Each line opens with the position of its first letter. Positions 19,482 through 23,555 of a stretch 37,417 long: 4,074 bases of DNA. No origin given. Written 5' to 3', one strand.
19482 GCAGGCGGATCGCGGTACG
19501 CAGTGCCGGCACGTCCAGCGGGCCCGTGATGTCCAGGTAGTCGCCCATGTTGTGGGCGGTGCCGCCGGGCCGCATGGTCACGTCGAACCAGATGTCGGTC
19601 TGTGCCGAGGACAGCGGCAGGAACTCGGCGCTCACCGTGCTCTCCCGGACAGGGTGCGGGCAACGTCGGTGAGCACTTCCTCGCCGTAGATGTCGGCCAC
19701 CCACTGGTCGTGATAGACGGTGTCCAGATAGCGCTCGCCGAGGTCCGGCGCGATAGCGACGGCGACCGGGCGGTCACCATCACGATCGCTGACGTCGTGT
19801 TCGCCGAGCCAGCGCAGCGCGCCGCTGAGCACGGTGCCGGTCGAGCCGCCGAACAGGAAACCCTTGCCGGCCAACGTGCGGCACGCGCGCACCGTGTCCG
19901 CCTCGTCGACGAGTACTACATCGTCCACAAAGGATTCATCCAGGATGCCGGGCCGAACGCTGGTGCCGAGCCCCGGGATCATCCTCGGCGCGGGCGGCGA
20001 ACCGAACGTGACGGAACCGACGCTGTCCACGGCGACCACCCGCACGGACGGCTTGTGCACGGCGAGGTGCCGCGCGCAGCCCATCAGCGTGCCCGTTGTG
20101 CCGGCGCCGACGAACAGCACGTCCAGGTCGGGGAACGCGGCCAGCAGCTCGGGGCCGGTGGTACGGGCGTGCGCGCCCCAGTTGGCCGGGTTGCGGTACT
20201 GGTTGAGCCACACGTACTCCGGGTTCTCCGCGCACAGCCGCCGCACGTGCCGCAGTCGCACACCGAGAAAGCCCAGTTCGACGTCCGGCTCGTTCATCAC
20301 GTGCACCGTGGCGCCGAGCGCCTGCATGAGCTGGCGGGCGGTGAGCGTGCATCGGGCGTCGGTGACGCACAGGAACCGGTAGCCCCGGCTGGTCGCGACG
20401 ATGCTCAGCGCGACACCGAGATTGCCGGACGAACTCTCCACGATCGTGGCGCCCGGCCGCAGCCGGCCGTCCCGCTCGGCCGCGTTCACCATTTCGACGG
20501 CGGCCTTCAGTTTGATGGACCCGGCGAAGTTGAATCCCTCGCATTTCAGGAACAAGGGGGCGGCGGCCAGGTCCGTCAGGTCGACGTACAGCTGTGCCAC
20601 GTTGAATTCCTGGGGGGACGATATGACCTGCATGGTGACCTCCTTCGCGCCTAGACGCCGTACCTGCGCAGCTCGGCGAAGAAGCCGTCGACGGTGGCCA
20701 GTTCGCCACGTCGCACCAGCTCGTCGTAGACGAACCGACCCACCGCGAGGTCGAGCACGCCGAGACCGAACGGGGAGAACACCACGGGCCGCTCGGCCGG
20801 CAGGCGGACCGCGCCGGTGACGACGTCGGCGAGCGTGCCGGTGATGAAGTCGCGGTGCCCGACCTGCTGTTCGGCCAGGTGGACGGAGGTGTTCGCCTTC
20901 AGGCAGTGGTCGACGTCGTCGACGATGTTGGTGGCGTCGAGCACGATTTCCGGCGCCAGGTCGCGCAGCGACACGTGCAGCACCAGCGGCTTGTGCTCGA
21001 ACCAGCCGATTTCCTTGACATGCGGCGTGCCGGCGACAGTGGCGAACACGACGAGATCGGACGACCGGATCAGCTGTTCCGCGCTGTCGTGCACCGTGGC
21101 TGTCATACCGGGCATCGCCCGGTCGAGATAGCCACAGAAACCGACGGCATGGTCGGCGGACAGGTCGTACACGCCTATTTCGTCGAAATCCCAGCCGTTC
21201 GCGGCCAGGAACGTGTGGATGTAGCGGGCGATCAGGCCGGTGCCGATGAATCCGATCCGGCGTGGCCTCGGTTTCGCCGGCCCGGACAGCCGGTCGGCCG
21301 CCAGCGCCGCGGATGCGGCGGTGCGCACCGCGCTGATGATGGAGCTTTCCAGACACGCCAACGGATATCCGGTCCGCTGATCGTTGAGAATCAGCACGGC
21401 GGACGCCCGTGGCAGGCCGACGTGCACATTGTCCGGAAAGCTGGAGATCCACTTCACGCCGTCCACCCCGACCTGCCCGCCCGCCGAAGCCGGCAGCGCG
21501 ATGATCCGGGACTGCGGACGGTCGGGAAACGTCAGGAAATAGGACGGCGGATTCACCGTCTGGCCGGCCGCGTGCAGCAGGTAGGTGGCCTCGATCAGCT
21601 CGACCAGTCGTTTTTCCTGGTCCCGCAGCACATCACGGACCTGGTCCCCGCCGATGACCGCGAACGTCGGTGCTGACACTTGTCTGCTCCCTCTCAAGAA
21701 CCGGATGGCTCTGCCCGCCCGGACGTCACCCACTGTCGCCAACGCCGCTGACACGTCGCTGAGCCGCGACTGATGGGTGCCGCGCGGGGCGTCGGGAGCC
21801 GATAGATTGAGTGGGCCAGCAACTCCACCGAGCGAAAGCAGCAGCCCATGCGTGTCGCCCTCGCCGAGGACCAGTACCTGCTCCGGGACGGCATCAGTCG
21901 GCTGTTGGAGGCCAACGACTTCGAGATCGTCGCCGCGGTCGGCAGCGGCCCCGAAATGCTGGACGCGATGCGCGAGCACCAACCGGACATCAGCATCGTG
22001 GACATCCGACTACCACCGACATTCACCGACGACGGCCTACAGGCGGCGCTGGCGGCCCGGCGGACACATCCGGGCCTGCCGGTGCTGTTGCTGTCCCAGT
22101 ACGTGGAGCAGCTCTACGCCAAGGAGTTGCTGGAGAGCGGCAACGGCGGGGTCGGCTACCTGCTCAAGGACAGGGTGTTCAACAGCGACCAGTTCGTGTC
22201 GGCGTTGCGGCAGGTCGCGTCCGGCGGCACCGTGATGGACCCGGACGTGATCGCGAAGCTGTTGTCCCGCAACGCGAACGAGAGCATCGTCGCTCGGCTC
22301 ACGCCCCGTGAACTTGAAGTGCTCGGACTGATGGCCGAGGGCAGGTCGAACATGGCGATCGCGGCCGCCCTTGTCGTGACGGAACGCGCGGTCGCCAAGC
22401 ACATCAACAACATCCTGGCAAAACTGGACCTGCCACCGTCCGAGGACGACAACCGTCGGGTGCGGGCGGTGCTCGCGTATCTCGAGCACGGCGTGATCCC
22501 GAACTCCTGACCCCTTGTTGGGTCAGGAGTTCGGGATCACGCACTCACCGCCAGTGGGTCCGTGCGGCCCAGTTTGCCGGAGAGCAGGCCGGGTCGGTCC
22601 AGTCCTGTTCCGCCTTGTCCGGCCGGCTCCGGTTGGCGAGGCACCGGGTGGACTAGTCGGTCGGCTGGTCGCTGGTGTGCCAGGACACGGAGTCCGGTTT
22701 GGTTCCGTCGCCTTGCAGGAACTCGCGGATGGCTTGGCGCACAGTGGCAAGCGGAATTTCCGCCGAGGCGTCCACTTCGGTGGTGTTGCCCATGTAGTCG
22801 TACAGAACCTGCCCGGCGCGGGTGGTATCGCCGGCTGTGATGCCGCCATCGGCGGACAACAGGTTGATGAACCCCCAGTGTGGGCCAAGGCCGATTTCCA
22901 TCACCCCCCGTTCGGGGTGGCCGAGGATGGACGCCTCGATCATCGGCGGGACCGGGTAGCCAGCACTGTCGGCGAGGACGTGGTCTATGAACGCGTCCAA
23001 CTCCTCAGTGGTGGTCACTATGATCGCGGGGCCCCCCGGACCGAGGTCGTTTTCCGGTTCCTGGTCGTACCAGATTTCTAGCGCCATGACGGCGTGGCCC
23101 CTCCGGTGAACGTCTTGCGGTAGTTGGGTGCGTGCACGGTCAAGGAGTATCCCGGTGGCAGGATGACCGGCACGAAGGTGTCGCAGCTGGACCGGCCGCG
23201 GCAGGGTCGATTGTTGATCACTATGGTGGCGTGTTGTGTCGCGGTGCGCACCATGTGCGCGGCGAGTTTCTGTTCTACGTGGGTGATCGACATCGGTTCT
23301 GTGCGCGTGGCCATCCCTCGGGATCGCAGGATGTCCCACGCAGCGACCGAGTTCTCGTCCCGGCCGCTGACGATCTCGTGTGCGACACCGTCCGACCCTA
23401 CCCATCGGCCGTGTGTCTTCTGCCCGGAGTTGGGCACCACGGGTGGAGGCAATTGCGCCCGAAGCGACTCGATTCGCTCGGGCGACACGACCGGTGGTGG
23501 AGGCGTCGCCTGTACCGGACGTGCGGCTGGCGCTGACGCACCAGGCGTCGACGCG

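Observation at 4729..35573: Hybrid NRPS plus dedicated type II FAS/PKS-like cluster; predicted N-acyl-(D)-Dap-Dap-Gly-X tetrapeptide that I cannot match to a described pathway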

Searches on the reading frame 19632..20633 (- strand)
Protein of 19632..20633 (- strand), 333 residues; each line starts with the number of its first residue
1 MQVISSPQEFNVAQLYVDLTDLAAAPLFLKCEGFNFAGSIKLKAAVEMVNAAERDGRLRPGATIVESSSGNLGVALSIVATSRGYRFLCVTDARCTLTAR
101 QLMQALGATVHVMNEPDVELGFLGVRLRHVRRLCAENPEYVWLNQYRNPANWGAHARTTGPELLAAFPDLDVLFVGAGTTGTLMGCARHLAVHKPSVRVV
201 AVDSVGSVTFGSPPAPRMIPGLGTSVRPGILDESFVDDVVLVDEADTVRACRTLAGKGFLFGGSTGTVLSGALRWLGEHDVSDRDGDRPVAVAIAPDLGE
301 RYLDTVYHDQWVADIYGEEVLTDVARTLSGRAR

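Call 74: search_protein_families(library=ncbifam, proteins=[window:19632-20633:-], max_evalue=0.00001)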
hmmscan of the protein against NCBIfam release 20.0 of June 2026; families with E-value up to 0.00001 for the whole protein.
window:19632-20633:- (333 aa): 17 families
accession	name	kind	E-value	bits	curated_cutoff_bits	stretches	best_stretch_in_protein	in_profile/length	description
TIGR03945.1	PLP_SbnA_fam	equivalog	1.3e-113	379.1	349.95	1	12-312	6-304/304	2,3-diaminopropionate biosynthesis protein SbnA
TIGR01136.1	cysKM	subfamily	2.5e-61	207.7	344.15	1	21-305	17-296/299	cysteine synthase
TIGR01139.1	cysK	equivalog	1.2e-53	182.3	350.95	1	21-306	17-296/298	cysteine synthase A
TIGR01137.1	cysta_beta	equivalog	1e-51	176.1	510.25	1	25-314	26-317/457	cystathionine beta-synthase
NF007989.0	PRK10717.1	equivalog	9.8e-49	166.2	387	1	21-313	25-323/334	cysteine synthase A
TIGR01138.1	cysM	equivalog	1.7e-47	162.4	394.2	1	25-305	23-287/290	cysteine synthase B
NF008735.0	PRK11761.1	equivalog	1.4e-42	146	413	1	23-306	25-292/296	cysteine synthase CysM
NF053679.1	CysteaSynCapA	equivalog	1.5e-42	145.6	600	1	25-313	31-325/329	cysteate synthase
NF052478.1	CystDsulMYC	equivalog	4.5e-21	75.5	600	1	21-314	33-332/354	L-cysteine desulfhydrase Cds1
NF005292.0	PRK06815.1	equivalog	5.3e-16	58.5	371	1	18-204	29-204/320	threonine/serine dehydratase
NF005680.0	PRK07476.1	equivalog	1.4e-12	47.2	413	1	18-203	31-205/326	hydroxyectoine utilization dehydratase EutB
NF006094.0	PRK08246.1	subfamily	3.5e-11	43.1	331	1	16-209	28-205/310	serine/threonine dehydratase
NF045641.2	BHydaspDhtseBhcB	equivalog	6.1e-10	38.7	550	1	19-203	29-202/312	beta-hydroxyaspartate dehydratase BhcB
NF005454.0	PRK07048.1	equivalog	9.3e-10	38.2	452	1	21-203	36-207/324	threo-3-hydroxy-L-aspartate ammonia-lyase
TIGR02991.1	ectoine_eutB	equivalog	1.5e-09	37.3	413.35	1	19-203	28-201/317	hydroxyectoine utilization dehydratase EutB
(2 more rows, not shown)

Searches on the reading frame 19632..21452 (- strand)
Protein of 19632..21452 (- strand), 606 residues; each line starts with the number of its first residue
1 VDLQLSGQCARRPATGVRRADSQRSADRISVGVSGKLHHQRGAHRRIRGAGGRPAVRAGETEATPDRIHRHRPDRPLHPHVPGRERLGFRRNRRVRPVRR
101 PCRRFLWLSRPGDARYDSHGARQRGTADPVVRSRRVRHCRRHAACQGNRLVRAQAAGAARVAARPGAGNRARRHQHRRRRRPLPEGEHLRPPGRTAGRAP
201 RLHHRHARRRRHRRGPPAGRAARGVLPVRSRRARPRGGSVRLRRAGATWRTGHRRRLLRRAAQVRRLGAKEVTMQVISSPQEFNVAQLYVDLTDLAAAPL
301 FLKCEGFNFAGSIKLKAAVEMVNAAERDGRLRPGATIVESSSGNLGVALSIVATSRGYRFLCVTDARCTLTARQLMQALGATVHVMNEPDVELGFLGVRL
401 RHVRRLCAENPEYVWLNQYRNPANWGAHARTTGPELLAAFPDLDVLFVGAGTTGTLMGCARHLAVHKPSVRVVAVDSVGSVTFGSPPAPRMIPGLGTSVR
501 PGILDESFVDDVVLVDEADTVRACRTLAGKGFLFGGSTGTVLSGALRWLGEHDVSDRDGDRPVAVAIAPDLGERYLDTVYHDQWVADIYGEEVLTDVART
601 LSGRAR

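Call 7: search_protein_families(library=pfam, proteins=[window:19632-21452:-])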
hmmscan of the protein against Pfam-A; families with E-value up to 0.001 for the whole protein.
window:19632-21452:- (606 aa): 1 family
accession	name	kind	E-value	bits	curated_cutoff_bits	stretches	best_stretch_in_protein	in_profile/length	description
PF00291.31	PALP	-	1.6e-52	179.1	35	1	296-549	20-280/295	Pyridoxal-phosphate dependent enzyme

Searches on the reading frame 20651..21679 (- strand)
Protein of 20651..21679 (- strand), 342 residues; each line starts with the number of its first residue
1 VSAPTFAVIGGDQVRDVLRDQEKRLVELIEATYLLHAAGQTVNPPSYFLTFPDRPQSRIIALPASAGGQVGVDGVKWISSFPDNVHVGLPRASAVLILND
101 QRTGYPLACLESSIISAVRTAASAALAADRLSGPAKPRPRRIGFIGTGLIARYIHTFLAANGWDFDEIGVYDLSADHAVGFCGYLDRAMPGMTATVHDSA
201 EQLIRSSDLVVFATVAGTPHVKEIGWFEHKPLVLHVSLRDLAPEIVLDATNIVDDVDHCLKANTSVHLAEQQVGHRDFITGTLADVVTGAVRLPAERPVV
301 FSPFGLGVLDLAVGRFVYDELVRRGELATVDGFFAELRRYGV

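Call 74: search_protein_families(library=ncbifam, proteins=[window:20651-21679:-], max_evalue=0.00001)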
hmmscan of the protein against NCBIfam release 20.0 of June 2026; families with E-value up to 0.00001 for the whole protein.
window:20651-21679:- (342 aa): 12 families
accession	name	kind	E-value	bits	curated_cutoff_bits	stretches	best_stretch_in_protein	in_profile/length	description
TIGR03944.1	dehyd_SbnB_fam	equivalog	6.6e-126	419.7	326.9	1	7-332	2-326/327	2,3-diaminopropionate biosynthesis protein SbnB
TIGR02371.1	ala_DH_arch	equivalog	1.9e-27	96.3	409.15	1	25-325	19-317/325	alanine dehydrogenase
NF006379.0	PRK08618.1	equivalog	4.2e-25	88.7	417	1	25-326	18-320/326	ornithine cyclodeaminase family protein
NF004848.0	PRK06199.1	subfamily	4.3e-25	88.6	362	1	48-222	66-239/379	tyramine oxidase subunit B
NF004793.0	PRK06141.1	equivalog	3.5e-24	85.4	322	1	12-321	7-311/314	bifunctional Delta(1)-pyrroline-2-carboxylate/Delta(1)-piperideine-2-carboxylate reductase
NF005603.0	PRK07340.1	equivalog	6e-20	71.7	266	1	24-320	20-302/307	delta(1)-pyrroline-2-carboxylate reductase family protein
NF006141.0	PRK08291.1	equivalog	1.9e-14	53.4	408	1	24-315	21-313/330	cyclodeaminase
NF005762.1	PRK07589.1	equivalog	2.1e-13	50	350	1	74-215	66-201/334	ornithine cyclodeaminase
NF045512.1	PyrPipCarbRedLhpI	equivalog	9.6e-13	47.9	400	1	23-320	15-296/298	bifunctional Delta(1)-pyrroline-2-carboxylate/Delta(1)-piperideine-2-carboxylate reductase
NF005296.0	PRK06823.1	equivalog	3.2e-12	46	438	1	21-260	14-251/315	ornithine cyclodeaminase family protein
TIGR02992.1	ectoine_eutC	equivalog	7.3e-11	41.7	471.65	1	14-234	9-221/326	ectoine utilization protein EutC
NF045643.1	ImmsucRedBhcD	equivalog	1.9e-09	37.3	500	1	74-330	65-319/321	iminosuccinate reductase BhcD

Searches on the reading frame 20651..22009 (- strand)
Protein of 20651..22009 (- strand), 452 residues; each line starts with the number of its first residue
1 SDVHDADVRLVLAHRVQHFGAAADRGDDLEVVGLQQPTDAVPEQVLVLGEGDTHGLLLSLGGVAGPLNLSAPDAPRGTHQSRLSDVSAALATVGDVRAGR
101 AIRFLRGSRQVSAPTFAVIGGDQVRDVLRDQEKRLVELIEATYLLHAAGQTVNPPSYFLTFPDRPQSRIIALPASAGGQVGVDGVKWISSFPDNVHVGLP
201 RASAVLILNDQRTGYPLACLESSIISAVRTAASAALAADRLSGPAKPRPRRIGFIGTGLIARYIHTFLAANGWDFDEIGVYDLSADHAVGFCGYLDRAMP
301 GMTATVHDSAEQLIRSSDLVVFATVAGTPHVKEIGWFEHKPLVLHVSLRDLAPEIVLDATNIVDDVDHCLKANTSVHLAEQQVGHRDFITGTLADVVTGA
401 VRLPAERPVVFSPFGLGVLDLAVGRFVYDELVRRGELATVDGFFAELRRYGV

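Call 7: search_protein_families(library=pfam, proteins=[window:20651-22009:-])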
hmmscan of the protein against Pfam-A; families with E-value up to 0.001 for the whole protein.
window:20651-22009:- (452 aa): 1 family
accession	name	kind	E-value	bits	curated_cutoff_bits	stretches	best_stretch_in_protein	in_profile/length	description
PF02423.21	OCD_Mu_crystall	-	1.7e-31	109.9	24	1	134-432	19-311/314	Ornithine cyclodeaminase/mu-crystallin family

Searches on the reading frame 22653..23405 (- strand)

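Call 8: search_protein_families(library=pfam, proteins=[window:22653-23405:-])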
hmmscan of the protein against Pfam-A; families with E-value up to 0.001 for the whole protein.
window:22653-23405:- (250 aa): 1 family
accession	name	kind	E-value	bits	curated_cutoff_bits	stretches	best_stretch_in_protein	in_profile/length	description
PF14430.11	Imm1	-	1.6e-25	90.7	22.4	1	127-243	4-124/125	Immunity protein Imm1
